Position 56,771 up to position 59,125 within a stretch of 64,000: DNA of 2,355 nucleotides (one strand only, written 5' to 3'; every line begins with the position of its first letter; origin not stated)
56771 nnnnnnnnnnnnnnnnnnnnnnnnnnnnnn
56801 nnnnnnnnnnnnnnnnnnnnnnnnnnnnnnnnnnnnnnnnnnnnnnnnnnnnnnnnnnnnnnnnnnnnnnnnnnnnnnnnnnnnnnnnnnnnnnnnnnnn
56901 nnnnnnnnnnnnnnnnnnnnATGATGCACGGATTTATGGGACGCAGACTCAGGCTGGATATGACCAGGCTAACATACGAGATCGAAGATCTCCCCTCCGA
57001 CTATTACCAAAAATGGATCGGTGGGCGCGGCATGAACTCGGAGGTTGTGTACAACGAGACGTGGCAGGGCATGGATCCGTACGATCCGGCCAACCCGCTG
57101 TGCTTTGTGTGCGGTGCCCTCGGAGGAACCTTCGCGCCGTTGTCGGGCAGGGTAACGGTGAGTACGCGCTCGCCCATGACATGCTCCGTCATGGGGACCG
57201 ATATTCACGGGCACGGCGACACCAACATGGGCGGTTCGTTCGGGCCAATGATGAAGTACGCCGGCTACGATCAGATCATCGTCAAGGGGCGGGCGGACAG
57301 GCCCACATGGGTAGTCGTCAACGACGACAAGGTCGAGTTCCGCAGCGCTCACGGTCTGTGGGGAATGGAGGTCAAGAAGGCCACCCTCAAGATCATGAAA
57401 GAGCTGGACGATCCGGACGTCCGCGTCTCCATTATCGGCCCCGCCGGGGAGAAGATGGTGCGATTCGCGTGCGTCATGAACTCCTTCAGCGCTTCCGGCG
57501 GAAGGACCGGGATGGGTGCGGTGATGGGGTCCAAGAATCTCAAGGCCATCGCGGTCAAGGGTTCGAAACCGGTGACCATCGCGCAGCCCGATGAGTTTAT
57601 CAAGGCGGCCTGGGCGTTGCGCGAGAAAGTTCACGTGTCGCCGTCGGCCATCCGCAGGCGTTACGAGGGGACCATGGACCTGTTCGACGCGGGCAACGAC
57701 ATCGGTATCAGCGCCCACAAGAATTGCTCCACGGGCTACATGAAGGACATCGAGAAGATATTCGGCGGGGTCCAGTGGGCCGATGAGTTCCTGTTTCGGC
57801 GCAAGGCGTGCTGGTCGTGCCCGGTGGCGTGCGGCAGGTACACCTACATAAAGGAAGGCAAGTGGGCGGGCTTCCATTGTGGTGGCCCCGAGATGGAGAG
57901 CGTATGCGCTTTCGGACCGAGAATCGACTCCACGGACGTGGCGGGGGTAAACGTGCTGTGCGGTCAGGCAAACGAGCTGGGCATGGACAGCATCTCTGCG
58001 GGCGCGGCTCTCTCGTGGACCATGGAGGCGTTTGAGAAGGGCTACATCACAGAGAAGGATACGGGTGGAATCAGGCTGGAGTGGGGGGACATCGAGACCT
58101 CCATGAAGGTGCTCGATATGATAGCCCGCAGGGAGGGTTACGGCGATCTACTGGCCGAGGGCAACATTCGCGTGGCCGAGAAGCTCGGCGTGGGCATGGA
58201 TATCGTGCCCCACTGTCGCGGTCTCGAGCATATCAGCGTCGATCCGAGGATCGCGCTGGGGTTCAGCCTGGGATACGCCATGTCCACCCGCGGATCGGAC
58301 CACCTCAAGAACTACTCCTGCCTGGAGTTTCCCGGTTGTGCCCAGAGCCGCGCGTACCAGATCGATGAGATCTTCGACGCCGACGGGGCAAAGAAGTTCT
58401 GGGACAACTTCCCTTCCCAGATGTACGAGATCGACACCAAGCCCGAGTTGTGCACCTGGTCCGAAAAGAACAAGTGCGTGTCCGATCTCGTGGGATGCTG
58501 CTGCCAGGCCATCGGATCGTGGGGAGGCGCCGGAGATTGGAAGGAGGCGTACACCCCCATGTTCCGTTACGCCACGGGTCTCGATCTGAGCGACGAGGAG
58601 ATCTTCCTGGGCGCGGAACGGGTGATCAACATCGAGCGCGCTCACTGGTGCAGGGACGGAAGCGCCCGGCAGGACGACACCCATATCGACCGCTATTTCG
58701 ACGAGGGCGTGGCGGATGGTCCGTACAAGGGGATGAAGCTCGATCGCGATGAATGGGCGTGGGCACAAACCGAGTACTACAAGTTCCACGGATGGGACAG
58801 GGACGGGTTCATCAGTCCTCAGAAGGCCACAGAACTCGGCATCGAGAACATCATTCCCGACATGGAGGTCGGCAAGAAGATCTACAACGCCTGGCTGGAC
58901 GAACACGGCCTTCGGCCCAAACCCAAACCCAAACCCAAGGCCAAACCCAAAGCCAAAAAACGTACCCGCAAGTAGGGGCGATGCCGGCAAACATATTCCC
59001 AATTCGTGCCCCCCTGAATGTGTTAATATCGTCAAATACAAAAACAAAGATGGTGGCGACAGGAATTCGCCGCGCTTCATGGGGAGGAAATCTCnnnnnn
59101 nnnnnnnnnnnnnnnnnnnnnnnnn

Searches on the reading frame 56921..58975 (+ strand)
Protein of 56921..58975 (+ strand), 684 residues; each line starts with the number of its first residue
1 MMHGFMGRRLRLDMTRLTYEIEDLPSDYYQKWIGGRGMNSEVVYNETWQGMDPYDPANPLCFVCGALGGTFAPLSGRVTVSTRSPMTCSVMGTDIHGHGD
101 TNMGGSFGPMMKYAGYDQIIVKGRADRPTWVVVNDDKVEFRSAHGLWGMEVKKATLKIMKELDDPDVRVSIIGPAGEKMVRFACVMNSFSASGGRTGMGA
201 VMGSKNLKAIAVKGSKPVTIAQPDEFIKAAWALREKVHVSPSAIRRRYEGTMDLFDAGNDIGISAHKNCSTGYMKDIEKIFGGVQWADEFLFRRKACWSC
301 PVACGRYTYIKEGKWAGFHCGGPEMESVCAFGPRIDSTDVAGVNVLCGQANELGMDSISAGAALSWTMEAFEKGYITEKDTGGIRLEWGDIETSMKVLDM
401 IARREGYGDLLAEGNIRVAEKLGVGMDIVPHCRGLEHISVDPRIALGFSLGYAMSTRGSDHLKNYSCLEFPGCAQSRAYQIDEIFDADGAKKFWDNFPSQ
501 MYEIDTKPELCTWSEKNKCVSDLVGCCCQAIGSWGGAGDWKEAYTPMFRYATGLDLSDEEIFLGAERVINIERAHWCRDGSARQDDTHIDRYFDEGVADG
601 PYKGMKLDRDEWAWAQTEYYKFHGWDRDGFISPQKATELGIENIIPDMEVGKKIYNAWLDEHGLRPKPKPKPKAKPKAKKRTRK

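Call 59: search_protein_families(library=pfam, proteins=[window:56921-58975:+], max_evalue=0.00001)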
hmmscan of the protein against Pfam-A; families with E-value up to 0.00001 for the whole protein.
window:56921-58975:+ (684 aa): 2 families
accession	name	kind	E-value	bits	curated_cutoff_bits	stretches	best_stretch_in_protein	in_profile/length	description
PF01314.23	AFOR_C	-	3.3e-93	313.3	27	1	234-641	7-385/385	Aldehyde ferredoxin oxidoreductase, domains 2 & 3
PF02730.20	AFOR_N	-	6.9e-68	228.8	29.8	1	8-214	2-198/199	Aldehyde ferredoxin oxidoreductase, N-terminal domain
